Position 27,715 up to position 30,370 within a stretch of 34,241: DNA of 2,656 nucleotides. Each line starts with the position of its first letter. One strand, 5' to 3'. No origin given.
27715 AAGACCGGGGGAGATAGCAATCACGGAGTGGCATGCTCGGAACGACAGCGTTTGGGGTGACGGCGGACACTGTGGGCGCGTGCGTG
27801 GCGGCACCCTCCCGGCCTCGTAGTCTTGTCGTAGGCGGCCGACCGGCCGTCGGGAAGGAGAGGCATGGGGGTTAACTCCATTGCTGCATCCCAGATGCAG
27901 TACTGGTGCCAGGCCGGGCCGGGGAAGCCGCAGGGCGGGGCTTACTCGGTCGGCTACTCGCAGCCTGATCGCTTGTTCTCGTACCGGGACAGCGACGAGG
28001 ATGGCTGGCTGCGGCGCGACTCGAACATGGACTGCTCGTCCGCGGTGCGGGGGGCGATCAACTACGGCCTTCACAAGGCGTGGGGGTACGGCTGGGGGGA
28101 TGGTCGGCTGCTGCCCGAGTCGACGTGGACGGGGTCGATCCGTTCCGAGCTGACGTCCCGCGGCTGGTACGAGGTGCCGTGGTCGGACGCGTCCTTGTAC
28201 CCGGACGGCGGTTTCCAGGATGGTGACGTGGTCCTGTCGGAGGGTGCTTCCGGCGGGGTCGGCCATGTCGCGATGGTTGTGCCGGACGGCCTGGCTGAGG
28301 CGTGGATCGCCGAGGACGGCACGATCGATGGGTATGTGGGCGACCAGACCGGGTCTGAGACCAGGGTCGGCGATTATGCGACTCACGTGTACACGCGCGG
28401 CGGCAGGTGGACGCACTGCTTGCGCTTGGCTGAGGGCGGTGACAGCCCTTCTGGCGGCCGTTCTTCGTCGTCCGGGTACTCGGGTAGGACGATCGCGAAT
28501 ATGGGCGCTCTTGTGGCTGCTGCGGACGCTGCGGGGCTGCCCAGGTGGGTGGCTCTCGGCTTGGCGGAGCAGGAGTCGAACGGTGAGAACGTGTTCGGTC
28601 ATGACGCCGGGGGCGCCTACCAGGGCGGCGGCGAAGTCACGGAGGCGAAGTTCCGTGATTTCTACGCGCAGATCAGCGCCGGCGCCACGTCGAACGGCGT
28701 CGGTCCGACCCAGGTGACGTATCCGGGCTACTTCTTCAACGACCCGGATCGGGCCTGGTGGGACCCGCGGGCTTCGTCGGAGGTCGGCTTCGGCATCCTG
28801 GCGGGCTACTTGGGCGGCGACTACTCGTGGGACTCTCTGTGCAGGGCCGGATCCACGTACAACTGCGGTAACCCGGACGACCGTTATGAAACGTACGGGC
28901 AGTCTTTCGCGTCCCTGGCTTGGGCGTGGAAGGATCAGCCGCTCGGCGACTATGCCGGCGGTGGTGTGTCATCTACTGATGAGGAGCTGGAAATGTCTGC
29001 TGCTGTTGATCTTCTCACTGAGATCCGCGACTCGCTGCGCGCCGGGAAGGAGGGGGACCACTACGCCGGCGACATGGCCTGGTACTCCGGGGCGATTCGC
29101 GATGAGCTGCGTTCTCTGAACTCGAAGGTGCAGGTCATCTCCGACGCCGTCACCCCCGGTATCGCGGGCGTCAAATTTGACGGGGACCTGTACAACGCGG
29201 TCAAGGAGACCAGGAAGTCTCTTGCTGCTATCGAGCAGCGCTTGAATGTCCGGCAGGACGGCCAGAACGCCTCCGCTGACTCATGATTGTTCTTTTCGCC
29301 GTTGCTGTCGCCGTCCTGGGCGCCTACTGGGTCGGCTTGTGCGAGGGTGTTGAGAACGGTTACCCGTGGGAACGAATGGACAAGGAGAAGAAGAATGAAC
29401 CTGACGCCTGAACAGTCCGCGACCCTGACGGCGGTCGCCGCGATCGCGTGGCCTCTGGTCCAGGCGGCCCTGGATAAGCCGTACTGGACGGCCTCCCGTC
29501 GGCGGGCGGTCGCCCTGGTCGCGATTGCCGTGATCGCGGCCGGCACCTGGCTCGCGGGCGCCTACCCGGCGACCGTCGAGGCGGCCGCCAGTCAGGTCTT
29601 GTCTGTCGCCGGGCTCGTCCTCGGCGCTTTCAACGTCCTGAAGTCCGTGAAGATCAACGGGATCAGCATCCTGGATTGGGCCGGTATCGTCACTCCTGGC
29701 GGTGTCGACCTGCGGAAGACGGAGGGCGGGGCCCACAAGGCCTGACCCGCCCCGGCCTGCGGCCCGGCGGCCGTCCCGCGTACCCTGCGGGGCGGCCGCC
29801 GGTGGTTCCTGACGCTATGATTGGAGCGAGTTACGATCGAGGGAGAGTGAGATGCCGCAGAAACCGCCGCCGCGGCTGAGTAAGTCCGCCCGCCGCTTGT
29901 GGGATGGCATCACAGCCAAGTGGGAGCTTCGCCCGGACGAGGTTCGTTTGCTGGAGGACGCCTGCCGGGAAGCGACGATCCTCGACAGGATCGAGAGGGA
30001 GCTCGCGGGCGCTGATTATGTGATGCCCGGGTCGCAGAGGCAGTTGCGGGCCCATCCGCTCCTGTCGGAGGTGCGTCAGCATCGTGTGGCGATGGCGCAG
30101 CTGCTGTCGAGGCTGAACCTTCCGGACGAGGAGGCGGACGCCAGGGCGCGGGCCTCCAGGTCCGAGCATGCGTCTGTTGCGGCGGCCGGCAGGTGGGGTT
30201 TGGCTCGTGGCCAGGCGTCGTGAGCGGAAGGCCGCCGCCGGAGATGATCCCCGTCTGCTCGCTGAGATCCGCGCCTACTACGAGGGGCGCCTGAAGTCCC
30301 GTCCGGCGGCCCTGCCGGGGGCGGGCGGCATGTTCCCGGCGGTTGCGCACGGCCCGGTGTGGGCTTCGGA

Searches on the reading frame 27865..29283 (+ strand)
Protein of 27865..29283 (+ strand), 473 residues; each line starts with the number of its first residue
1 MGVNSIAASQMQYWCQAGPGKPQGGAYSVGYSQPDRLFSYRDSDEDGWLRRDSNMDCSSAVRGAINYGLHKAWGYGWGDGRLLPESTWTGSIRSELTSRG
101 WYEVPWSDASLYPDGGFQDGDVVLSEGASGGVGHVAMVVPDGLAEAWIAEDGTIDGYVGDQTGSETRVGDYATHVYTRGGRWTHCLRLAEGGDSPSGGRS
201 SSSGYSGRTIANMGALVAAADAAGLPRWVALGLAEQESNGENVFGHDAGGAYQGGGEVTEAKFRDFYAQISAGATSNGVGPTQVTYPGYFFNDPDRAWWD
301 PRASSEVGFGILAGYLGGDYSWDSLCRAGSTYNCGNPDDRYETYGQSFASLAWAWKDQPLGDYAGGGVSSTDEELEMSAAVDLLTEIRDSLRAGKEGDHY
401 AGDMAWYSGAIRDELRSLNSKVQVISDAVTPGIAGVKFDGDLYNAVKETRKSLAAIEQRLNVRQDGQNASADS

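Call 13: search_protein_families(library=pfam, proteins=[window:27865-29283:+], max_evalue=0.01)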
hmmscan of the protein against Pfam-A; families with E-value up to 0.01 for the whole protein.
window:27865-29283:+ (473 aa): 1 family
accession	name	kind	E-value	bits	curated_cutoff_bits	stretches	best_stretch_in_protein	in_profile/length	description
PF25309.1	ELLD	-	3.8e-08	33.9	27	1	28-142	62-172/175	Endolysin-like domain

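Call 14: search_protein_families(library=phrogs, proteins=[window:27865-29283:+], max_evalue=0.001)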
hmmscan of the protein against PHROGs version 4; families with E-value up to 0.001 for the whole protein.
window:27865-29283:+ (473 aa): 3 families
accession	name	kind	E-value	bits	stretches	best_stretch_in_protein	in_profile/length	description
phrog_31947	-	unknown function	1.6e-19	71.6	1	29-207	21-192/306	-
phrog_14030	-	unknown function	1.1e-11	45.5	1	6-188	54-217/273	-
phrog_32635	-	unknown function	1.8e-05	25.1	1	85-176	70-155/318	-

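Call 31: search_solved_structures(query=window:27865-29283:+, max_evalue=0.01)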
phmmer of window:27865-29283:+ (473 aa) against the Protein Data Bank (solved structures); distinct sequences matched with E-value up to 0.01: 0.

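Call 48: search_protein_families(library=ncbifam, proteins=[window:27865-29283:+], max_evalue=0.1)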
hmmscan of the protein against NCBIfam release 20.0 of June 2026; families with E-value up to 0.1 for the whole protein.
window:27865-29283:+ (473 aa): 0 families

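Call 81: find_related_loci(query=window:27865-29283:+, collection=genome_contigs, flank=3000)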
Query window:27865-29283:+ (473 aa) in genome_contigs; peptide patterns used: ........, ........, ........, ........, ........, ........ (x = any residue, [..] = any of these).
15 stretches matched a pattern; 1 encode a relative of the query (tblastn E <= 1e-3); 1 distinct loci.
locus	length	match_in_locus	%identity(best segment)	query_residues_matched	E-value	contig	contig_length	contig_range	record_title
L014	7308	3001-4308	42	1-469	6e-94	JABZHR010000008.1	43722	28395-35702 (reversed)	MAG: Atopobium sp. isolate JCVI_43_bin.6 NODE_8_length_43722_cov_25.353695, whole genome shotgun sequence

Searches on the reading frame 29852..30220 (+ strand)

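Call 13: search_protein_families(library=pfam, proteins=[window:29852-30220:+], max_evalue=0.01)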
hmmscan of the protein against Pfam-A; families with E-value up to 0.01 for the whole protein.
window:29852-30220:+ (123 aa): 1 family
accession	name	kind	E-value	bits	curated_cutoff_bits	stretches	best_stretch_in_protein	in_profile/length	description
PF05119.17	Terminase_4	-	0.00014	22.6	24.7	1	14-90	6-83/98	Phage terminase, small subunit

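Call 14: search_protein_families(library=phrogs, proteins=[window:29852-30220:+], max_evalue=0.001)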
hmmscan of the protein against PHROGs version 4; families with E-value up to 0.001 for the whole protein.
window:29852-30220:+ (123 aa): 1 family
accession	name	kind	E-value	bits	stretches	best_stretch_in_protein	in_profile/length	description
phrog_1496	-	head and packaging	1.4e-22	81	1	4-112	7-127/137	terminase small subunit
